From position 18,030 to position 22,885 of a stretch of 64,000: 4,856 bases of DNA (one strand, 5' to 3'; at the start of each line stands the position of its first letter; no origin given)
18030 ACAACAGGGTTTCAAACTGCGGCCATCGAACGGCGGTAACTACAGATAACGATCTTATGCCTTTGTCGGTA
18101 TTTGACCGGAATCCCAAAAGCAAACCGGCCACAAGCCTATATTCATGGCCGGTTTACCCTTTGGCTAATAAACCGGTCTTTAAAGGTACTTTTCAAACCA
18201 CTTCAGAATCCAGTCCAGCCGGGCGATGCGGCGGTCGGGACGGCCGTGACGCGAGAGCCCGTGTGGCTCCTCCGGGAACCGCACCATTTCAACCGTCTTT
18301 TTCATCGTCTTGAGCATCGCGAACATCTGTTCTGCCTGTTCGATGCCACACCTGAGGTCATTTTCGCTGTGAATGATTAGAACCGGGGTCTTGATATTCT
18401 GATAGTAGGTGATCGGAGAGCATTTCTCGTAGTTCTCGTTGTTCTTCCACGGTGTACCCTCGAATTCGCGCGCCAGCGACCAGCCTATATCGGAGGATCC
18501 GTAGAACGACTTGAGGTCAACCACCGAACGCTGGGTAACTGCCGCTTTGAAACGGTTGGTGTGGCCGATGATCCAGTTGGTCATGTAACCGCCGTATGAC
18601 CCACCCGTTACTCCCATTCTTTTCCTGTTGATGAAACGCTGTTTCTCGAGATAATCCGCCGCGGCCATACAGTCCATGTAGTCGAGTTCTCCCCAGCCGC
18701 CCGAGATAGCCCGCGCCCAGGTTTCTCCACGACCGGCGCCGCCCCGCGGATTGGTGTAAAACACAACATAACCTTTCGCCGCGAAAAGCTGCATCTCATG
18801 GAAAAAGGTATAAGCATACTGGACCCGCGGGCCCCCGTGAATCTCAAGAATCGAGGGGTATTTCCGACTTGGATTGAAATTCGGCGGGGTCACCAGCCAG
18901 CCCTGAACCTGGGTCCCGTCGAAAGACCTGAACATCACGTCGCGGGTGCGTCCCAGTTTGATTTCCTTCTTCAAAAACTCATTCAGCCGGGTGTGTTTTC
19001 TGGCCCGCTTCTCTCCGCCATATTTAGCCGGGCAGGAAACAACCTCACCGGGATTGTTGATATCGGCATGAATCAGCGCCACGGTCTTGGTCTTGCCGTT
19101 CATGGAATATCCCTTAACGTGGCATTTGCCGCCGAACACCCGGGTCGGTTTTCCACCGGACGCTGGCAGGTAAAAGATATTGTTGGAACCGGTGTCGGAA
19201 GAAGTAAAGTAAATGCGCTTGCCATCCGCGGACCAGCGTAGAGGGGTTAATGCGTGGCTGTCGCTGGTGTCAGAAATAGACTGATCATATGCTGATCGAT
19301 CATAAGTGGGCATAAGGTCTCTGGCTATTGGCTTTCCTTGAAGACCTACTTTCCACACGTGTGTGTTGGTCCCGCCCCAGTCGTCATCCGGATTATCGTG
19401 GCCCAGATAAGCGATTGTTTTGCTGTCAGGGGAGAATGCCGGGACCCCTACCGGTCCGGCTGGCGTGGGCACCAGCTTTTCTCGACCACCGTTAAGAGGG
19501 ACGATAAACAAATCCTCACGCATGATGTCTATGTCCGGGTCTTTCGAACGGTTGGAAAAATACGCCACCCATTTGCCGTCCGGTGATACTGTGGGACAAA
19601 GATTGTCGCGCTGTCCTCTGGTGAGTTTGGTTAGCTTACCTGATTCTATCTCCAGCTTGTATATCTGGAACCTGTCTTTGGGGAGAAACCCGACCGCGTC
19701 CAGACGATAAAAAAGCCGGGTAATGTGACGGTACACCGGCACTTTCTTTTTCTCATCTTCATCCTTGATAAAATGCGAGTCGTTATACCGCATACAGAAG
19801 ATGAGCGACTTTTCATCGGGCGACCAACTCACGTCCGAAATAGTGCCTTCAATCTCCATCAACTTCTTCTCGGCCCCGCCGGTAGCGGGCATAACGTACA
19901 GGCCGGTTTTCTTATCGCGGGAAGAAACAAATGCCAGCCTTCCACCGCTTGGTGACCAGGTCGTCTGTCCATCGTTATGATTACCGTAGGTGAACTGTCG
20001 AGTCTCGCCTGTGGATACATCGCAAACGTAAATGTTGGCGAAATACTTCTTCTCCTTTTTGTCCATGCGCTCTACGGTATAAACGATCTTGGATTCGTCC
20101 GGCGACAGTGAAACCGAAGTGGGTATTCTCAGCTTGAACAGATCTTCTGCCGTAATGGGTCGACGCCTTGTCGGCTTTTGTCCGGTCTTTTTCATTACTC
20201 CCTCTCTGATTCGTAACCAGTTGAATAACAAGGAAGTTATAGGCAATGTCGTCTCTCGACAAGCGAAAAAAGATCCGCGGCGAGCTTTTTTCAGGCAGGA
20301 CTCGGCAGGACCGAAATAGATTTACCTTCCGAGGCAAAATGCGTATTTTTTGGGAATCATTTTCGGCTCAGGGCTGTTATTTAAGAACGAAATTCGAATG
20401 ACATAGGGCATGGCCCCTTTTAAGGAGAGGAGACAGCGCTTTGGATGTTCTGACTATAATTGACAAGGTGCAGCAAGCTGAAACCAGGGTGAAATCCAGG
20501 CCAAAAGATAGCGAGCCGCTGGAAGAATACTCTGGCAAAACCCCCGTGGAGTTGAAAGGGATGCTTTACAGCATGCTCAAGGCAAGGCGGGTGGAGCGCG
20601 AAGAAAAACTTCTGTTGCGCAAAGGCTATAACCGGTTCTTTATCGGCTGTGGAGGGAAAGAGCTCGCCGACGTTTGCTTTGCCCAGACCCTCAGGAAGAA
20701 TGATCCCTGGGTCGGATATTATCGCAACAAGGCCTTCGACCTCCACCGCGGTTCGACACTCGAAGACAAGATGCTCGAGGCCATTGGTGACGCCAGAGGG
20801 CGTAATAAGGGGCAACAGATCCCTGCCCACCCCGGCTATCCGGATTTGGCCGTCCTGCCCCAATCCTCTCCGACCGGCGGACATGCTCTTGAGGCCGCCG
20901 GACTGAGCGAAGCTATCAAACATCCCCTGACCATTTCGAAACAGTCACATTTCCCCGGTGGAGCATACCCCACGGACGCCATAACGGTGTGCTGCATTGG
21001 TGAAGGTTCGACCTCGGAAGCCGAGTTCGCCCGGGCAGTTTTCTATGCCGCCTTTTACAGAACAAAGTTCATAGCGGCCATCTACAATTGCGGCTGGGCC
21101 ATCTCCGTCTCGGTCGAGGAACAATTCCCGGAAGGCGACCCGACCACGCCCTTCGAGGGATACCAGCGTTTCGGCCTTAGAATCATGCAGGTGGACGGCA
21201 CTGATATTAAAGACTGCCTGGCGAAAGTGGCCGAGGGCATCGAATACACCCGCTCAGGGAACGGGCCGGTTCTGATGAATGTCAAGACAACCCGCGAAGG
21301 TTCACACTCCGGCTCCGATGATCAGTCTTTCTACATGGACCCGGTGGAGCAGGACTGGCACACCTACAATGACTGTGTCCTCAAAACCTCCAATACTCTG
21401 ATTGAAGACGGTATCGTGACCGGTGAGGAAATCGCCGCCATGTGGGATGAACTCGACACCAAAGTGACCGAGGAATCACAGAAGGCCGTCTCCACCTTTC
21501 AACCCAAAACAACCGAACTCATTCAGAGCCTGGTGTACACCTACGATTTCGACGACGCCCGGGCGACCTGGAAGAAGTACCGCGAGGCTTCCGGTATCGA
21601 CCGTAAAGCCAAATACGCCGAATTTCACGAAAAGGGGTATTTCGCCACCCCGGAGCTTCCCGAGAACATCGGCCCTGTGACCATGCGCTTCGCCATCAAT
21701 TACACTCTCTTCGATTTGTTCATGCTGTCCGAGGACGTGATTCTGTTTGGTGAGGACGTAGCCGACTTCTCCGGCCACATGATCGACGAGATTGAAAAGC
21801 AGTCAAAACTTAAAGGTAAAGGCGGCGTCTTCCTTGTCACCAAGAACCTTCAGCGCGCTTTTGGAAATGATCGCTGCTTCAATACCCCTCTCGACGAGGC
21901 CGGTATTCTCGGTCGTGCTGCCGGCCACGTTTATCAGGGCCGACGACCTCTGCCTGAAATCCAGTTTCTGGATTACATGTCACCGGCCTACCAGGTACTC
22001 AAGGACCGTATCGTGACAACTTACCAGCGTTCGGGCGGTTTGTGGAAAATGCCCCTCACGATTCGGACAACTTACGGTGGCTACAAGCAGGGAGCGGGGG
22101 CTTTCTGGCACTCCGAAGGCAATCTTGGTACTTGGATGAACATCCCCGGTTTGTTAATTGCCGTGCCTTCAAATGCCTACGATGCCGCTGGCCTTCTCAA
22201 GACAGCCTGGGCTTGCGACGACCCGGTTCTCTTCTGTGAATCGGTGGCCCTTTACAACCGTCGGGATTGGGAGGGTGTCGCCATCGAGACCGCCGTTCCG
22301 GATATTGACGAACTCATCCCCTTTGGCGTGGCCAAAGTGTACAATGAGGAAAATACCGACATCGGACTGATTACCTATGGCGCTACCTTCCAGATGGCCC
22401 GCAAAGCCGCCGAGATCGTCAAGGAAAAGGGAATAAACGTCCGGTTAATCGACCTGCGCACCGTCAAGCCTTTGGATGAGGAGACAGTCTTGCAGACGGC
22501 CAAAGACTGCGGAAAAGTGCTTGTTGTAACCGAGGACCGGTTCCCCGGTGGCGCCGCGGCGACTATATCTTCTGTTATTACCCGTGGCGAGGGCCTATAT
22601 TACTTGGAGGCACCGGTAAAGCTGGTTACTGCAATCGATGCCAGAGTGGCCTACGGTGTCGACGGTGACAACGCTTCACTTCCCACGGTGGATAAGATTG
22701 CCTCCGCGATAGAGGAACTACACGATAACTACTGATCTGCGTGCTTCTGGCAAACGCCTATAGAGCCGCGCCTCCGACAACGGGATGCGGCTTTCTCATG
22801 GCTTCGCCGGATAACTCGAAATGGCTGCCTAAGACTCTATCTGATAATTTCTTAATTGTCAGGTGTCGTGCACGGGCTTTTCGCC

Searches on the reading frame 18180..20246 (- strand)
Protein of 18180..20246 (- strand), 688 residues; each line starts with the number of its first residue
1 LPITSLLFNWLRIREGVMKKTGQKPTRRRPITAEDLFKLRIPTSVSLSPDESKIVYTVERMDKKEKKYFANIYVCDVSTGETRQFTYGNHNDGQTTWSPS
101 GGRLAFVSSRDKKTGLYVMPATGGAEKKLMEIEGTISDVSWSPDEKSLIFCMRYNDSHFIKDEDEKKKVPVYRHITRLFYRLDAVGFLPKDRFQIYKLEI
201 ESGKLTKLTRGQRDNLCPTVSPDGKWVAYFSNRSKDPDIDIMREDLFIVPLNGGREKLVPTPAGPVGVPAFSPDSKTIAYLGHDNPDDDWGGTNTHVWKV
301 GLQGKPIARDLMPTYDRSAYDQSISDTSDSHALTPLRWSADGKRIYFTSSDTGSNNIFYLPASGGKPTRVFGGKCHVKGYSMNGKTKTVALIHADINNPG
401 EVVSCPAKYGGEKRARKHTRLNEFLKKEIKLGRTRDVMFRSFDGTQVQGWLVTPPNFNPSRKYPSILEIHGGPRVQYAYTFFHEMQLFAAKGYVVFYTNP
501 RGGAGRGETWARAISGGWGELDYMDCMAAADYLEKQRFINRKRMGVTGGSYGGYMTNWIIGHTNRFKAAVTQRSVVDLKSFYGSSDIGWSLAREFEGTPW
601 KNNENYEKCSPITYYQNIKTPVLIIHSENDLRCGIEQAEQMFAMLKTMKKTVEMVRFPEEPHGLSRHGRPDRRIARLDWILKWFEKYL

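Call 66: search_protein_families(library=pfam, proteins=[window:18180-20246:-], max_evalue=0.00001)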
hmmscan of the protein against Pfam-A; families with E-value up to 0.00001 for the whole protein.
window:18180-20246:- (688 aa): 8 families
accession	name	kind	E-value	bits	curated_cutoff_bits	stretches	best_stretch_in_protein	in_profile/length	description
PF00326.27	Peptidase_S9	-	1.4e-60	204.9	22.6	1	480-686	2-208/213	Prolyl oligopeptidase family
PF07676.18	PD40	-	2.1e-30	104.4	20.9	2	205-239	1-36/38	WD40-like Beta Propeller Repeat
PF00930.27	DPPIV_N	-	2e-12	47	22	0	48-111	1-64/354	Dipeptidyl peptidase IV (DPP IV) N-terminal region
PF01738.24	DLH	-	6.6e-09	36.1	21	1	488-671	37-198/217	Dienelactone hydrolase family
PF05448.18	AXE1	-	2.9e-08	33.3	21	1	428-570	50-204/321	Acetyl xylan esterase (AXE1)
PF20434.5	BD-FAE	-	6.2e-08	32.9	26.8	1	461-643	11-213/215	BD-FAE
PF02129.25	Peptidase_S15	-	2.3e-07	31.2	23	0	443-580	1-134/262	X-Pro dipeptidyl-peptidase (S15 family)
PF25174.1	Beta-prop_THOC3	-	1.2e-06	28.2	305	0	71-161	70-157/272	THOC3 beta-propeller domain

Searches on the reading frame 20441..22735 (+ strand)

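Call 66: search_protein_families(library=pfam, proteins=[window:20441-22735:+], max_evalue=0.00001)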
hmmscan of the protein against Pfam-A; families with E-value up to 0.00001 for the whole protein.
window:20441-22735:+ (764 aa): 4 families
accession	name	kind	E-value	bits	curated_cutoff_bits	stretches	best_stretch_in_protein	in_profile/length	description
PF00676.26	E1_dh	-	9.6e-38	130.3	22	1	45-355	4-297/300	Dehydrogenase E1 component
PF02780.25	Transketolase_C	-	1.4e-25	90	25.9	1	636-739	7-109/124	Transketolase, C-terminal domain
PF02779.29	Transket_pyr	-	1.8e-21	77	27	1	413-606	3-173/174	Transketolase, pyrimidine binding domain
PF17147.9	PFOR_II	-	5.2e-06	27.2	27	0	640-709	2-71/102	Pyruvate:ferredoxin oxidoreductase core domain II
